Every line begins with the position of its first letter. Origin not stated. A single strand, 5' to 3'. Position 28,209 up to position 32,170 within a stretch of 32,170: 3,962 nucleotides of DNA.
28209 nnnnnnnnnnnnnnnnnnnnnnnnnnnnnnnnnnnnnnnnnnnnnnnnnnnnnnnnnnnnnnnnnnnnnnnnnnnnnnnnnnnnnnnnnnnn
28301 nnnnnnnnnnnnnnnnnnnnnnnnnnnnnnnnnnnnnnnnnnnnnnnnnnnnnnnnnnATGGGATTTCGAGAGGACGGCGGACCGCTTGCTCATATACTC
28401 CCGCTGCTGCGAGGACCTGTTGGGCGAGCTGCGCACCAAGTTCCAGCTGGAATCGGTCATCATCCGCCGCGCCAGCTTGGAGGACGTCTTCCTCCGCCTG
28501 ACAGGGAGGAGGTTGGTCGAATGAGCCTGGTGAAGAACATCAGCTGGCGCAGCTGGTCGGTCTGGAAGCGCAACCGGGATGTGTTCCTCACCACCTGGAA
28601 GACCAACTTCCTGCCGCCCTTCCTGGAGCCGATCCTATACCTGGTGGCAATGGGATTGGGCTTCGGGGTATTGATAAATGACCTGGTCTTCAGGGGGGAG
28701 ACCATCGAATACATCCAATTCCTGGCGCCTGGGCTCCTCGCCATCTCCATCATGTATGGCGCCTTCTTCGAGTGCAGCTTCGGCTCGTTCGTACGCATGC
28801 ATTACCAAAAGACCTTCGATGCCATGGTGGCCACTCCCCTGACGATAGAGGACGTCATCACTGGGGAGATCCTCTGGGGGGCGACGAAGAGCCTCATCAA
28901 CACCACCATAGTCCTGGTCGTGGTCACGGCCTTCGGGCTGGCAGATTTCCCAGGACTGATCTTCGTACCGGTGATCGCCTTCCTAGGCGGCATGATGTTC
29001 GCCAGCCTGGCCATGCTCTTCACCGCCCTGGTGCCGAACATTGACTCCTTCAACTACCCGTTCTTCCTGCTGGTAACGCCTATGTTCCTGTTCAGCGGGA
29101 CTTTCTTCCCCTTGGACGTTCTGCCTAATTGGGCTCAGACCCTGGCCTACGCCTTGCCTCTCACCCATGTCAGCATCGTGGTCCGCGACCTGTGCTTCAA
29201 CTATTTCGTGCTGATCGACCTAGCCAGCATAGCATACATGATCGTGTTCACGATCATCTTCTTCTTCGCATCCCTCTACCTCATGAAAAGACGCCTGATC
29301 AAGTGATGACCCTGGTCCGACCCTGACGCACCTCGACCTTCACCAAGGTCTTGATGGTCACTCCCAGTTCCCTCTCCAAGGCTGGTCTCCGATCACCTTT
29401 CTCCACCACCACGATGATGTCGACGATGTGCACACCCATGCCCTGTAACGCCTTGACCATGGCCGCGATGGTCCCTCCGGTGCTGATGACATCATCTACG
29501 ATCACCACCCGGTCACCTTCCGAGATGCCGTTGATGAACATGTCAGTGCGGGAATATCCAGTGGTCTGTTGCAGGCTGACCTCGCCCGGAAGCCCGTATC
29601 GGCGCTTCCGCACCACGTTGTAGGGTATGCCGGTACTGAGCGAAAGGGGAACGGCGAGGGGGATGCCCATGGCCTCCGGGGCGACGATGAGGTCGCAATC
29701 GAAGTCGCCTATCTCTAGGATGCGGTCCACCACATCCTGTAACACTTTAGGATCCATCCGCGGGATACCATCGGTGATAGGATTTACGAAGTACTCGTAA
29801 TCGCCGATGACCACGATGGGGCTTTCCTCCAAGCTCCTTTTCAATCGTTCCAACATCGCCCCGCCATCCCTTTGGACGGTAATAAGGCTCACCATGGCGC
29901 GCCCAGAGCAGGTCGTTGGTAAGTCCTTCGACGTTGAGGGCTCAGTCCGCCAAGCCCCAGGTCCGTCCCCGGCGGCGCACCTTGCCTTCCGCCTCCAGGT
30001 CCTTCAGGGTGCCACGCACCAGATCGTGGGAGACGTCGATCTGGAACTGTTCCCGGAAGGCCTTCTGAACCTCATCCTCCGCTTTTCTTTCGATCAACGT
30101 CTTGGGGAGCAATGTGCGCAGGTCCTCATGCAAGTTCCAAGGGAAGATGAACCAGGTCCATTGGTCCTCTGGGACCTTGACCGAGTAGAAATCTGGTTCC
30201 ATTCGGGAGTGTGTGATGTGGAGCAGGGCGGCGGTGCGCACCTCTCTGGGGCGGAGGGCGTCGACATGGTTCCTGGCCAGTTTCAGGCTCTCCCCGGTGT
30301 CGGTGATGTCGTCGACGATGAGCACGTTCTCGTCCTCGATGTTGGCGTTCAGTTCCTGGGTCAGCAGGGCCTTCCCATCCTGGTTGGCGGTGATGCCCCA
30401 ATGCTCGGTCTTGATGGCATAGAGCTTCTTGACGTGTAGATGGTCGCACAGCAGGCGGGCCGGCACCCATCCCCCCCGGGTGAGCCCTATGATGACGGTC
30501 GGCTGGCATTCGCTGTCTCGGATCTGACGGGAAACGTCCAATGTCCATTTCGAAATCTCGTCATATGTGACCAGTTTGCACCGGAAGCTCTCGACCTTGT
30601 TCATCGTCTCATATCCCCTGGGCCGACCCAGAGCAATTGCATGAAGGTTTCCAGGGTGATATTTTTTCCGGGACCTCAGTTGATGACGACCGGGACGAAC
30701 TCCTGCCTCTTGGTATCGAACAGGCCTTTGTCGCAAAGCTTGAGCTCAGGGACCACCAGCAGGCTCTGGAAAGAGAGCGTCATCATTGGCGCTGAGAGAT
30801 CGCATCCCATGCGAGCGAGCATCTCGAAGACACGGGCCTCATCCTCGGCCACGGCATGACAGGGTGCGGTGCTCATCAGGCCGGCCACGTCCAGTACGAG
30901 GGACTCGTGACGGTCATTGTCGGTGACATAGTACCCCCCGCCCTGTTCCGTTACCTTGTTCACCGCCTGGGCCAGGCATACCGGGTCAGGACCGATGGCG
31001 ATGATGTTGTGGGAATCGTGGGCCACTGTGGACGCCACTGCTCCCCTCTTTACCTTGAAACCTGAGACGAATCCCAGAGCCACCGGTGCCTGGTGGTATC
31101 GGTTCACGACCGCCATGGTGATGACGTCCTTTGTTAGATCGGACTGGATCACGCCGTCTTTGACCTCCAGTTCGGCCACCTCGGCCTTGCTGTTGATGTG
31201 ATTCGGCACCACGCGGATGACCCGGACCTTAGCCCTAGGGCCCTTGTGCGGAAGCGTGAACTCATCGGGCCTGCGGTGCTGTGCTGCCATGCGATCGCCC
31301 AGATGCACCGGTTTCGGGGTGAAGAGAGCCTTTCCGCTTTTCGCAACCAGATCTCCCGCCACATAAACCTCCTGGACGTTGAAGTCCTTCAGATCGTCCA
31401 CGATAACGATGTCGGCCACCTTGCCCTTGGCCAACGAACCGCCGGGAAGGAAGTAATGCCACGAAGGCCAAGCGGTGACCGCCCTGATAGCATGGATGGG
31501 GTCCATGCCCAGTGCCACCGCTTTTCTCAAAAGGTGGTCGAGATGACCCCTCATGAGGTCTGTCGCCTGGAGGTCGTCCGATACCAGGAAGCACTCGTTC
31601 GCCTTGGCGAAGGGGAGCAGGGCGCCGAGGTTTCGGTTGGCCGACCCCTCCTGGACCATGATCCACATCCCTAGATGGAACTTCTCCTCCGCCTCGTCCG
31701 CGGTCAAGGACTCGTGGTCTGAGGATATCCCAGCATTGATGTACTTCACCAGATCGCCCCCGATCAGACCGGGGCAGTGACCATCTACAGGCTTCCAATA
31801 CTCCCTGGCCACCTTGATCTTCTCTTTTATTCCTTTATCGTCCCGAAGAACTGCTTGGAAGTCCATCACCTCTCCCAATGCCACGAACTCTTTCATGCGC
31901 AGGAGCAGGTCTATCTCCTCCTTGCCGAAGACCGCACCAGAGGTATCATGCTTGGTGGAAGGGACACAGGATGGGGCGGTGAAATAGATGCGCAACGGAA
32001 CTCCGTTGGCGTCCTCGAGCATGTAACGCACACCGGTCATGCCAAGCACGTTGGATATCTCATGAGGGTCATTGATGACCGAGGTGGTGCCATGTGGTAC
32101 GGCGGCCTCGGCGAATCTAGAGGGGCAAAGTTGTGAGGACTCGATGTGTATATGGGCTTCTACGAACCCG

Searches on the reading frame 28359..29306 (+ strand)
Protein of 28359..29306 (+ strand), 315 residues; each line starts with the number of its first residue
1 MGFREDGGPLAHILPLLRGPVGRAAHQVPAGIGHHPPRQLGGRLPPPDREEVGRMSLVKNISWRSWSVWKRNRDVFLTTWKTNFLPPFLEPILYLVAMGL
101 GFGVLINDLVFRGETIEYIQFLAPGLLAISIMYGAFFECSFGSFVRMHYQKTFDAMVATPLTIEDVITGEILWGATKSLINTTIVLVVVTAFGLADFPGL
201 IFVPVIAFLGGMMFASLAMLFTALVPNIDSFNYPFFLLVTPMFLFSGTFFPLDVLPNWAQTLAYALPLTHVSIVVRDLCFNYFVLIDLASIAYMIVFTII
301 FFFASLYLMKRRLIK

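Call 39: search_protein_families(library=pfam, proteins=[window:28359-29306:+], max_evalue=0.001)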
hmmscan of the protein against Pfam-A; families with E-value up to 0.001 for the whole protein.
window:28359-29306:+ (315 aa): 2 families
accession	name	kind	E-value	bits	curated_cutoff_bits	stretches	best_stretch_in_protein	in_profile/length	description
PF01061.29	ABC2_membrane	-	6.2e-25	88.4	26.9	1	66-276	4-207/211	ABC-2 type transporter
PF12698.13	ABC2_membrane_3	-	3.7e-14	53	31.6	1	117-307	159-347/347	ABC-2 family transporter protein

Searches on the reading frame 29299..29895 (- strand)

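Call 39: search_protein_families(library=pfam, proteins=[window:29299-29895:-], max_evalue=0.001)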
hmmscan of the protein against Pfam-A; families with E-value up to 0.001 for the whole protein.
window:29299-29895:- (198 aa): 3 families
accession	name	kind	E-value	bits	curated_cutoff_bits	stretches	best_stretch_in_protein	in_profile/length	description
PF00156.33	Pribosyltran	-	3.1e-16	59.5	26.3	1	67-171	30-131/158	Phosphoribosyl transferase domain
PF14681.12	UPRTase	-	5.2e-05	23.2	27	1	126-163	119-156/206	Uracil phosphoribosyltransferase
PF15609.12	PRTase_2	-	7.2e-05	22.8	28.8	1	125-185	117-183/188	Phosphoribosyl transferase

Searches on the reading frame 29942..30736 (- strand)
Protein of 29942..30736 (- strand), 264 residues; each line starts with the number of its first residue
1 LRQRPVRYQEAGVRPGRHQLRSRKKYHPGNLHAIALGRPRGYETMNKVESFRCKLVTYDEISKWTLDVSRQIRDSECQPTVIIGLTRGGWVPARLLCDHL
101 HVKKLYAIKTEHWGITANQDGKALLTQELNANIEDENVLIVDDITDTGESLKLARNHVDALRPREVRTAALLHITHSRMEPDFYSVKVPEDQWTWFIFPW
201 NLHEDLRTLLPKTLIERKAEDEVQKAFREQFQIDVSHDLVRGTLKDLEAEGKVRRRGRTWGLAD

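Call 39: search_protein_families(library=pfam, proteins=[window:29942-30736:-], max_evalue=0.001)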
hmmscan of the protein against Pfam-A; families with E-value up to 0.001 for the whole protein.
window:29942-30736:- (264 aa): 1 family
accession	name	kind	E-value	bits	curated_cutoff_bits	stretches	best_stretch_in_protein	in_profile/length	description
PF00156.33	Pribosyltran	-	1e-19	70.9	26.3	1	69-203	19-154/158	Phosphoribosyl transferase domain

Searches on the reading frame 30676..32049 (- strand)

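Call 39: search_protein_families(library=pfam, proteins=[window:30676-32049:-], max_evalue=0.001)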
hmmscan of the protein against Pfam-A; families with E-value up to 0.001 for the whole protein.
window:30676-32049:- (457 aa): 3 families
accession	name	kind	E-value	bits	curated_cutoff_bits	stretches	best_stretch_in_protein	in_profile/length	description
PF13382.11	Adenine_deam_C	-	1.5e-54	184.4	27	1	288-449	5-168/169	Adenine deaminase C-terminal domain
PF01979.26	Amidohydro_1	-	9.4e-19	68.3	25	1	6-235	63-345/345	Amidohydrolase family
PF07969.17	Amidohydro_3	-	4.8e-05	23.4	29.7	1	186-230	411-458/472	Amidohydrolase family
